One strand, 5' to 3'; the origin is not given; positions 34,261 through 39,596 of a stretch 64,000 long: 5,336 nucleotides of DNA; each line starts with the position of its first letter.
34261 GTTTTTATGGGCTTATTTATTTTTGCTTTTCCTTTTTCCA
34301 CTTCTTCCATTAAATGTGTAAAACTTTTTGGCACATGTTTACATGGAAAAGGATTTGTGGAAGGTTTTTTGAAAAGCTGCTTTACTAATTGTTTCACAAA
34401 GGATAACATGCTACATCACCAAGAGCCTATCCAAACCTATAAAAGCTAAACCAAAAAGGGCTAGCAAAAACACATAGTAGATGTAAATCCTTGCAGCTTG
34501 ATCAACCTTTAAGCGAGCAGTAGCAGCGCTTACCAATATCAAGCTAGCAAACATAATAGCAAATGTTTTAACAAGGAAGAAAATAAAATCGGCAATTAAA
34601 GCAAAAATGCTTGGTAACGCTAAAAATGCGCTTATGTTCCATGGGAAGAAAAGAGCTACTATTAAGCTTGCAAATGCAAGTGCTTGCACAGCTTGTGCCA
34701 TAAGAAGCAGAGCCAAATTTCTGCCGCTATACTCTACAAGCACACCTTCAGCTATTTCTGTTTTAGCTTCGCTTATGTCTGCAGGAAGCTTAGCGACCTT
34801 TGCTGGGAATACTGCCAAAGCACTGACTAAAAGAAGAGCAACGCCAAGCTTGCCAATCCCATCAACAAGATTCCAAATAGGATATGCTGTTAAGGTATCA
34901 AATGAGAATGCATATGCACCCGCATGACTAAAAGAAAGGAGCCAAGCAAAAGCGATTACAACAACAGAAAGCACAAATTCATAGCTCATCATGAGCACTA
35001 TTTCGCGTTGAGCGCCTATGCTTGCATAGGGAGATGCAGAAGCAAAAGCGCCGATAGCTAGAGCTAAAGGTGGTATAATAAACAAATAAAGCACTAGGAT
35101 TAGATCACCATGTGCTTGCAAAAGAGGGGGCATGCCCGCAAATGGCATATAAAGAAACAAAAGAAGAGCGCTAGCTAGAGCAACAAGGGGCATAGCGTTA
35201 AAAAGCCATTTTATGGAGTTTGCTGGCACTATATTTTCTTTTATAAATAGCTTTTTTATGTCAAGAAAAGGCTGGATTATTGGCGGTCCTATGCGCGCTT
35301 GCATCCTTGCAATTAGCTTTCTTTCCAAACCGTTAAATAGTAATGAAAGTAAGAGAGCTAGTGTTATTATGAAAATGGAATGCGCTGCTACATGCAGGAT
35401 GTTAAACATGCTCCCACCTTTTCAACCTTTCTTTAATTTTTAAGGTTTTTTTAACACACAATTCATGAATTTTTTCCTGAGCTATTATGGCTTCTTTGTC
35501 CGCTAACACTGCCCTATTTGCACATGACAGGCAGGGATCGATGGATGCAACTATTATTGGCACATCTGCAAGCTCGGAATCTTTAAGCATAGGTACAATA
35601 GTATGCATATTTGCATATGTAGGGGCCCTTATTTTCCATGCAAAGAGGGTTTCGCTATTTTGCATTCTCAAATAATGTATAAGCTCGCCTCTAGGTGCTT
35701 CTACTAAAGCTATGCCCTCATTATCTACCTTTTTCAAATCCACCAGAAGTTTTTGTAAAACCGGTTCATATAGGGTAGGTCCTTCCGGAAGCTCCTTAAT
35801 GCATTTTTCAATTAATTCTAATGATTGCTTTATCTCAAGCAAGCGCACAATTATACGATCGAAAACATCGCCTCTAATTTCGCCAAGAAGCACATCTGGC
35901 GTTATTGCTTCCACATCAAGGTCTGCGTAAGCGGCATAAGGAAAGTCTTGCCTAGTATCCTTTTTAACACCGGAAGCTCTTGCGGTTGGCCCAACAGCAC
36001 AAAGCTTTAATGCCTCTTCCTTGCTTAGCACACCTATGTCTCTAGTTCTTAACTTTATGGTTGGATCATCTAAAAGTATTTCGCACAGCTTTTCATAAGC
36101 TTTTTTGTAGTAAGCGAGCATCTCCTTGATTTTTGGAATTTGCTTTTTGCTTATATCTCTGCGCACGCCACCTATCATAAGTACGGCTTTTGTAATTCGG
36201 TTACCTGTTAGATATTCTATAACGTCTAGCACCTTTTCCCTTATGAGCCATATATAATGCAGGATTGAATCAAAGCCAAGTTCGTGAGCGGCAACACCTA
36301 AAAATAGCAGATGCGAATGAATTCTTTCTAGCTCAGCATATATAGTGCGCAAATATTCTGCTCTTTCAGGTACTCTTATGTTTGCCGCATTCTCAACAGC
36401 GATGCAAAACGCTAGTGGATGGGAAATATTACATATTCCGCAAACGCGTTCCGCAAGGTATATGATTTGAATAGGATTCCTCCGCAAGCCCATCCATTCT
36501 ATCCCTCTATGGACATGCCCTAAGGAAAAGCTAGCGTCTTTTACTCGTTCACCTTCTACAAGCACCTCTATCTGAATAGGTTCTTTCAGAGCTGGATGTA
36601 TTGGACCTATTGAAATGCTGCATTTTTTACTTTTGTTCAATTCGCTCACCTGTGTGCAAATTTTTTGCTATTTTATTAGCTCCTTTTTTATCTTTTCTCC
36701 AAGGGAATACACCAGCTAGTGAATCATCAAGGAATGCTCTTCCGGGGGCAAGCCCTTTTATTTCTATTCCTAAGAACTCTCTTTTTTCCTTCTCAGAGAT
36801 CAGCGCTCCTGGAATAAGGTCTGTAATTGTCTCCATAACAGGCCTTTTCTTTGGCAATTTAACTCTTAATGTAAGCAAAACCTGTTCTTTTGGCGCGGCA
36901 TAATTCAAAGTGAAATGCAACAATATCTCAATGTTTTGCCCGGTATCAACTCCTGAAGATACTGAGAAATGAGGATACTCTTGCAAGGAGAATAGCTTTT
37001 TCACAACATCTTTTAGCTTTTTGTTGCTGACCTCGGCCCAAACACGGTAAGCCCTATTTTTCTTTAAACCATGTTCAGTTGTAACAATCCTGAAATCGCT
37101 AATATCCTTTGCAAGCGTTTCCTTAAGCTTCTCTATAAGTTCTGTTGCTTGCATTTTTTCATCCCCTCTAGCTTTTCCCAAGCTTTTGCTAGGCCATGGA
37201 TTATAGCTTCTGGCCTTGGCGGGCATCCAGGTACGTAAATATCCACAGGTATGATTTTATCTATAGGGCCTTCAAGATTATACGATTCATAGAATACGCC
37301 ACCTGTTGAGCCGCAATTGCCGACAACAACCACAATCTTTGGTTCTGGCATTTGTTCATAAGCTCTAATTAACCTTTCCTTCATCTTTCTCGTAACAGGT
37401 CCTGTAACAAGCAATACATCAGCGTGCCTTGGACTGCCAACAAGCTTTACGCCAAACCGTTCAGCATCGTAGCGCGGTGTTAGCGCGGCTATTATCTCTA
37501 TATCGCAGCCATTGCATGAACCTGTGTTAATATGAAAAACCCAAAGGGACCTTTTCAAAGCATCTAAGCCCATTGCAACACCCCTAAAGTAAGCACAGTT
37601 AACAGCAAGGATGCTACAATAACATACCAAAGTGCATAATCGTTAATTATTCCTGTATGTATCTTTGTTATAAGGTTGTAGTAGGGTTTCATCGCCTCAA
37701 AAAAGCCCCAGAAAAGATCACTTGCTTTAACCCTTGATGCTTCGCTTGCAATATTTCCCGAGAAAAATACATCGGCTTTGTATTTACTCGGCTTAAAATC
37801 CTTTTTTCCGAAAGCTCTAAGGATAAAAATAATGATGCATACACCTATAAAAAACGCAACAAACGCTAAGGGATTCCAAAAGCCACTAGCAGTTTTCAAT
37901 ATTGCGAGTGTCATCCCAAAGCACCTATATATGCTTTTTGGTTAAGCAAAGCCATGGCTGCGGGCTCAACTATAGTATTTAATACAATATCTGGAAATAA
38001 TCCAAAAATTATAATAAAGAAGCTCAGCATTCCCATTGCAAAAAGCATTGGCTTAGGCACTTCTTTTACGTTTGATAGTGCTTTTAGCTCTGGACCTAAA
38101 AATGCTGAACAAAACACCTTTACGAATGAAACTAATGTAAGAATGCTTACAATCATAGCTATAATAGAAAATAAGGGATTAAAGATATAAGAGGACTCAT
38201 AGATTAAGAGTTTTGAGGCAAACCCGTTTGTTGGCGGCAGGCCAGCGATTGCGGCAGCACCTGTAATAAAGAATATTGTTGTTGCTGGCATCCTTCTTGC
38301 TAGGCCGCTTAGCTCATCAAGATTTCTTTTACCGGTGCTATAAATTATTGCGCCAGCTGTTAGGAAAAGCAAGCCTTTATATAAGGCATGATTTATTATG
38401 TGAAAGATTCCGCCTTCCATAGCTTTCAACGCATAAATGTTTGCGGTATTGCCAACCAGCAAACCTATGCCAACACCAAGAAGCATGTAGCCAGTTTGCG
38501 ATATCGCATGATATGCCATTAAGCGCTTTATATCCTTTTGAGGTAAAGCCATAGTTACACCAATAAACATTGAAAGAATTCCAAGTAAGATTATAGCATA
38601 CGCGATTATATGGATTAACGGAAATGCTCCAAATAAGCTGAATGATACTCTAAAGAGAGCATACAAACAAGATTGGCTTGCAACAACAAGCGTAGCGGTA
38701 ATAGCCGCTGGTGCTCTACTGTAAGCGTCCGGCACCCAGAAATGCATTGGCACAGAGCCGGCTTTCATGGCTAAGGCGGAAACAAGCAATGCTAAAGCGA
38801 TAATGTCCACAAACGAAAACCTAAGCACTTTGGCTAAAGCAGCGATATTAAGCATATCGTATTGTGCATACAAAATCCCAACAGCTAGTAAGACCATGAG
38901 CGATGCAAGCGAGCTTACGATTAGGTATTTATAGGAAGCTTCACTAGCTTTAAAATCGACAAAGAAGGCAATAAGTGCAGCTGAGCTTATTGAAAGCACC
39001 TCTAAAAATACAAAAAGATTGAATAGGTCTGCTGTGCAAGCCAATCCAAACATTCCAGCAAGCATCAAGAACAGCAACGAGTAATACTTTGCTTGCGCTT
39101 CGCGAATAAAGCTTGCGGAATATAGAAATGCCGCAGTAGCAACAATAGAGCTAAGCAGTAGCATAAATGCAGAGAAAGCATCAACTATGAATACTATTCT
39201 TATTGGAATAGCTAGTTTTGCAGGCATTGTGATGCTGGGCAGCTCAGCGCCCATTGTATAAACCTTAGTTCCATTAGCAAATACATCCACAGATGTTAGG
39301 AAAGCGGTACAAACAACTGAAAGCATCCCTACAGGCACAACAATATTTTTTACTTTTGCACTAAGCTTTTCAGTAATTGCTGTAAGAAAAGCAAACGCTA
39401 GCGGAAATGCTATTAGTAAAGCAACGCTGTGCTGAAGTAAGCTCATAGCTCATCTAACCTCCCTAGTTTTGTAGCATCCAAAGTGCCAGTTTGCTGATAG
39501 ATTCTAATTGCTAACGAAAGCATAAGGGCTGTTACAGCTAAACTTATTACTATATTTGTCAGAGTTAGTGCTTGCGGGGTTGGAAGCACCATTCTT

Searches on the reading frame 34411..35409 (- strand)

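Call 62: search_protein_families(library=pfam, proteins=[window:34411-35409:-], max_evalue=0.0001)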
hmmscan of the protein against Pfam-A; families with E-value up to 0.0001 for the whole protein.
window:34411-35409:- (332 aa): 1 family
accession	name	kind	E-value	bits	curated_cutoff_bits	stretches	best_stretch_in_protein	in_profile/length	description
PF00146.26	NADHdh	-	1.8e-59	202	27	1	12-323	4-296/298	NADH dehydrogenase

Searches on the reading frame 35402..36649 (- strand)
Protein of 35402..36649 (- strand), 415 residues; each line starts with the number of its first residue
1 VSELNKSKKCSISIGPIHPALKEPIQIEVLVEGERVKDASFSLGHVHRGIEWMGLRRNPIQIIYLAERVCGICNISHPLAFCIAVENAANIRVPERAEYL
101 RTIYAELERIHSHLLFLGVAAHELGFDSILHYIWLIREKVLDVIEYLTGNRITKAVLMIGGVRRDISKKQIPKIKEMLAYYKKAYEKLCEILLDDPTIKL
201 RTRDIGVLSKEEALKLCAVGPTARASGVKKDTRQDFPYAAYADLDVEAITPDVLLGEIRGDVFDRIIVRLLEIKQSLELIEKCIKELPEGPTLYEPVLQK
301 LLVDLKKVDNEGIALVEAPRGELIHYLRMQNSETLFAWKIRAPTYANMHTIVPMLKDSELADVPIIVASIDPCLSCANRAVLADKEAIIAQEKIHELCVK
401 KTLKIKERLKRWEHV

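Call 62: search_protein_families(library=pfam, proteins=[window:35402-36649:-], max_evalue=0.0001)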
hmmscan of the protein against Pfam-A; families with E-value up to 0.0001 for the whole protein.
window:35402-36649:- (415 aa): 2 families
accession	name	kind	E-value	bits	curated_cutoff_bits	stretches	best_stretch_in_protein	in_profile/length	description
PF00346.24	Complex1_49kDa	-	3.7e-65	220.1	24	1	124-379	2-271/271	Respiratory-chain NADH dehydrogenase, 49 Kd subunit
PF00374.24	NiFeSe_Hases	-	1.4e-20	74.2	25.8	1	48-116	1-69/508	Nickel-dependent hydrogenase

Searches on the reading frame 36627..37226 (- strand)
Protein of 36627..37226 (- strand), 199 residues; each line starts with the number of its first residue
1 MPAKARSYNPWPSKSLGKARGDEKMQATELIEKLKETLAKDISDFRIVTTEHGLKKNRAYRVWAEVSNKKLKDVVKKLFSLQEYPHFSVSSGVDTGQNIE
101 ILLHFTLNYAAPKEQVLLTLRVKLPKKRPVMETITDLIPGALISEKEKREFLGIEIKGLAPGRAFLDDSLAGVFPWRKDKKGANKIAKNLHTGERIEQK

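Call 77: search_protein_families(library=pfam, proteins=[window:36627-37226:-], max_evalue=0.0001)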
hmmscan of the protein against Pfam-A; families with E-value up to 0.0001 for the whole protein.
window:36627-37226:- (199 aa): 1 family
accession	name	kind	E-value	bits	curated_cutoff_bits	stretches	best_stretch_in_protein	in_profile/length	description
PF00329.25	Complex1_30kDa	-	2.5e-15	57.6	22.5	1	65-182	2-120/124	Respiratory-chain NADH dehydrogenase, 30 Kd subunit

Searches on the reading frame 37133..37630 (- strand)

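Call 77: search_protein_families(library=pfam, proteins=[window:37133-37630:-], max_evalue=0.0001)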
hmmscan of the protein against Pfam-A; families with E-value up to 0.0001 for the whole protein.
window:37133-37630:- (165 aa): 1 family
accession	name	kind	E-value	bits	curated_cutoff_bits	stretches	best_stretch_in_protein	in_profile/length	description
PF01058.29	Oxidored_q6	-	3.1e-35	121.1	27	1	39-149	1-127/128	NADH ubiquinone oxidoreductase, 20 Kd subunit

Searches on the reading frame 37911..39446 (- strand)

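Call 77: search_protein_families(library=pfam, proteins=[window:37911-39446:-], max_evalue=0.0001)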
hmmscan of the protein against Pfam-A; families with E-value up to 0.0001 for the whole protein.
window:37911-39446:- (511 aa): 1 family
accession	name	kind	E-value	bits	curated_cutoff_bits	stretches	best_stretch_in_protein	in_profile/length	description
PF00361.26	Proton_antipo_M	-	2.9e-52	178.1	21.5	1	140-436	3-293/294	NADH:quinone oxidoreductase/Mrp antiporter, TM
